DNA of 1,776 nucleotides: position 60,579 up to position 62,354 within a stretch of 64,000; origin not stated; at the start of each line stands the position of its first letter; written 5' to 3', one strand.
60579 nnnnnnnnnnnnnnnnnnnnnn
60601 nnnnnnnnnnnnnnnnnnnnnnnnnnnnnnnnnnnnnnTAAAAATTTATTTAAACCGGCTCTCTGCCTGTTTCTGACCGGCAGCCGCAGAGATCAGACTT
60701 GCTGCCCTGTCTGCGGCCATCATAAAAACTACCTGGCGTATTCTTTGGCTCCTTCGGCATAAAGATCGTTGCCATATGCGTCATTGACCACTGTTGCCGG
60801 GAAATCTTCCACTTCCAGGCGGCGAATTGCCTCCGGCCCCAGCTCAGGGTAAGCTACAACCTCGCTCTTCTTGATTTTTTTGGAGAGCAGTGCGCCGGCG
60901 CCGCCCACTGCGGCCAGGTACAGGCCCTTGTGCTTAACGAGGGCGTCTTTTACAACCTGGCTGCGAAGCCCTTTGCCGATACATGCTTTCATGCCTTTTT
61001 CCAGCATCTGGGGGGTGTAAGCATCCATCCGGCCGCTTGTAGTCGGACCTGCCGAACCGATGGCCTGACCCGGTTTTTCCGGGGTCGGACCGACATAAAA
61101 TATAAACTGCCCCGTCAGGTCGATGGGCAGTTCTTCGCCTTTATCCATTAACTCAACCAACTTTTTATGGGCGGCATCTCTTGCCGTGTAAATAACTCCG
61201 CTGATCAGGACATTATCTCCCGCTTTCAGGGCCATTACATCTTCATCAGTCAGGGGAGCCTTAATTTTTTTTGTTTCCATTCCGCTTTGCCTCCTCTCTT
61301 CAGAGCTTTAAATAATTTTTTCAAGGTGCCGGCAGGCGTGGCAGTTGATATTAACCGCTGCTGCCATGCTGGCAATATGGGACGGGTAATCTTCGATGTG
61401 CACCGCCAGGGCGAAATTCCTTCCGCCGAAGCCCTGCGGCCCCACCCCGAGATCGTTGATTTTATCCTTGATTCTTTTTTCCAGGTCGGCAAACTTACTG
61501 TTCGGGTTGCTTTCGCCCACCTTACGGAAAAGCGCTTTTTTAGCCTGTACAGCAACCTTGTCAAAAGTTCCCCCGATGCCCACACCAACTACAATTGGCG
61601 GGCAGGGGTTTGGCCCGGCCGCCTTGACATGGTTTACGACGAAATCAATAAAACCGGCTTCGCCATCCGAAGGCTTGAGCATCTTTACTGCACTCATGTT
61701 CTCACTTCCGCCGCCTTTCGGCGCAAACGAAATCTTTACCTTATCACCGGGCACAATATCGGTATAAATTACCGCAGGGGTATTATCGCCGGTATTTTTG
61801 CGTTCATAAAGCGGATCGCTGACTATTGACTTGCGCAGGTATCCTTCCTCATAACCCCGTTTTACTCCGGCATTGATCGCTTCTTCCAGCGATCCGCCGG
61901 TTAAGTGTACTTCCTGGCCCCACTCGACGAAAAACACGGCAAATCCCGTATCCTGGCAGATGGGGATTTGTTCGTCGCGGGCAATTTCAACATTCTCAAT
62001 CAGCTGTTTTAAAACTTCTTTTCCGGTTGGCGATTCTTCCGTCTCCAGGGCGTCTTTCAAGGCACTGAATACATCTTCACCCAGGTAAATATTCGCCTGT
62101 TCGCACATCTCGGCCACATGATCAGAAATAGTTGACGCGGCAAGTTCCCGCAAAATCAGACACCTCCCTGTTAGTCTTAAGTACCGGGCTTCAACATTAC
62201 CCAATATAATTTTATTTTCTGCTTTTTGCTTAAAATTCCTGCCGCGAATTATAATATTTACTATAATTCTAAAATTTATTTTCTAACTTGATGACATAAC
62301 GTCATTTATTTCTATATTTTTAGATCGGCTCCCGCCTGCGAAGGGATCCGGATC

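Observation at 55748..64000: Contiguous minus-strand catabolic array: porA-porB, then fumA-fumB, malic enzyme, SdhB-like, SdhA-like, CoA-transferase III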

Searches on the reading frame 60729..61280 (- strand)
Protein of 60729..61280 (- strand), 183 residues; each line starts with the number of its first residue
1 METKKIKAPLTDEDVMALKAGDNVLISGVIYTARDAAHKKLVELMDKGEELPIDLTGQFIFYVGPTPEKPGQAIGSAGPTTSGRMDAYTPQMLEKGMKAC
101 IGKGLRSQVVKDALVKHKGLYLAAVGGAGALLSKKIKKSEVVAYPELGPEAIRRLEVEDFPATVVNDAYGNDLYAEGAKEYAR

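Call 3: search_protein_families(library=pfam, proteins=[window:60729-61280:-])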
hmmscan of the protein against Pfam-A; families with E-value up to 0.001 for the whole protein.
window:60729-61280:- (183 aa): 1 family
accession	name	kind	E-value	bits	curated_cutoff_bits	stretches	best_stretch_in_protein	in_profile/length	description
PF05683.17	Fumerase_C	-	6.8e-62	208.9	22.2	1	6-176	31-204/205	Fumarase C-terminus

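Call 4: search_protein_families(library=ncbifam, proteins=[window:60729-61280:-])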
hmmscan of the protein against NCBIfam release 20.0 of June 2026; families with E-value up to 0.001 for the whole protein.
window:60729-61280:- (183 aa): 8 families
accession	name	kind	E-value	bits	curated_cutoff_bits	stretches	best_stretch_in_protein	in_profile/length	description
NF005310.0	PRK06842.1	equivalog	8.2e-82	273.4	238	1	3-182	2-181/185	Fe-S-containing hydro-lyase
TIGR00723.1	ttdB_fumA_fumB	subfamily_domain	7.6e-55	185.4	145.15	1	13-176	1-169/169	FumA C-terminus/TtdB family hydratase beta subunit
NF004708.0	PRK06043.1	equivalog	2.8e-44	151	269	1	5-176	4-178/192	fumarate hydratase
NF011919.0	PRK15390.1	equivalog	1.2e-40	139.2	1105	1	25-175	384-536/548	class I fumarate hydratase FumA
NF006253.0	PRK08395.1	equivalog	1.2e-40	138.9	244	1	5-175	4-164/166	fumarate hydratase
NF011920.0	PRK15391.1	subfamily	1.9e-39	135.4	1094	1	24-175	383-536/548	class I fumarate hydratase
NF011921.0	PRK15392.1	equivalog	2.2e-34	118.9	1060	1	13-176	371-536/550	class I fumarate hydratase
NF006082.0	PRK08228.1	equivalog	4.5e-27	94.9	264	1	2-182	2-187/205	L(+)-tartrate dehydratase subunit beta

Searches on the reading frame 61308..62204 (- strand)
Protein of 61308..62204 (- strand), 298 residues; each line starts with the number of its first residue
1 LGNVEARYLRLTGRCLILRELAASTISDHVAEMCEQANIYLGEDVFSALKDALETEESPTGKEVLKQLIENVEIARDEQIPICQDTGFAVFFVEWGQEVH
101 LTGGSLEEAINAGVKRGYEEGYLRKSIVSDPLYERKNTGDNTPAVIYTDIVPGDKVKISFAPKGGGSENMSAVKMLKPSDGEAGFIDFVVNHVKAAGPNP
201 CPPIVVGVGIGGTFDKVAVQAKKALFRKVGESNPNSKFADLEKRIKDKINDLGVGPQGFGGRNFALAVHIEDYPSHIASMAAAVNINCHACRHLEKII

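Call 3: search_protein_families(library=pfam, proteins=[window:61308-62204:-])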
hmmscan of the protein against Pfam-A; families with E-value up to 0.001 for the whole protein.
window:61308-62204:- (298 aa): 1 family
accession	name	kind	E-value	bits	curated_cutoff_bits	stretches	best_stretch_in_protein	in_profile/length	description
PF05681.19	Fumerase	-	6.9e-118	393.3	25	1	28-295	2-268/270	Fumarate hydratase (Fumerase)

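Call 4: search_protein_families(library=ncbifam, proteins=[window:61308-62204:-])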
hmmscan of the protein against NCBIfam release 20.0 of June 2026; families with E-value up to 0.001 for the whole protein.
window:61308-62204:- (298 aa): 6 families
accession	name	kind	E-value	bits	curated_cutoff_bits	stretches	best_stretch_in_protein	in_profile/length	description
NF004885.0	PRK06246.1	equivalog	5.3e-120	399.8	276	1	19-297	2-278/279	fumarate hydratase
TIGR00722.1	ttdA_fumA_fumB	subfamily_domain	7.4e-97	323.8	100.65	1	26-297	1-272/273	hydrolyase, tartrate alpha subunit/fumarate domain protein, Fe-S type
NF006084.0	PRK08230.1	equivalog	8.6e-57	192.5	365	1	23-293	11-282/303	L(+)-tartrate dehydratase subunit alpha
NF011920.0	PRK15391.1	subfamily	9.4e-28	96.8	1094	1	55-295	77-325/548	class I fumarate hydratase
NF011919.0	PRK15390.1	equivalog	4.1e-26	91.3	1105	1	55-295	77-325/548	class I fumarate hydratase FumA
NF011921.0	PRK15392.1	equivalog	1.7e-24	86.3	1060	1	55-295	76-324/550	class I fumarate hydratase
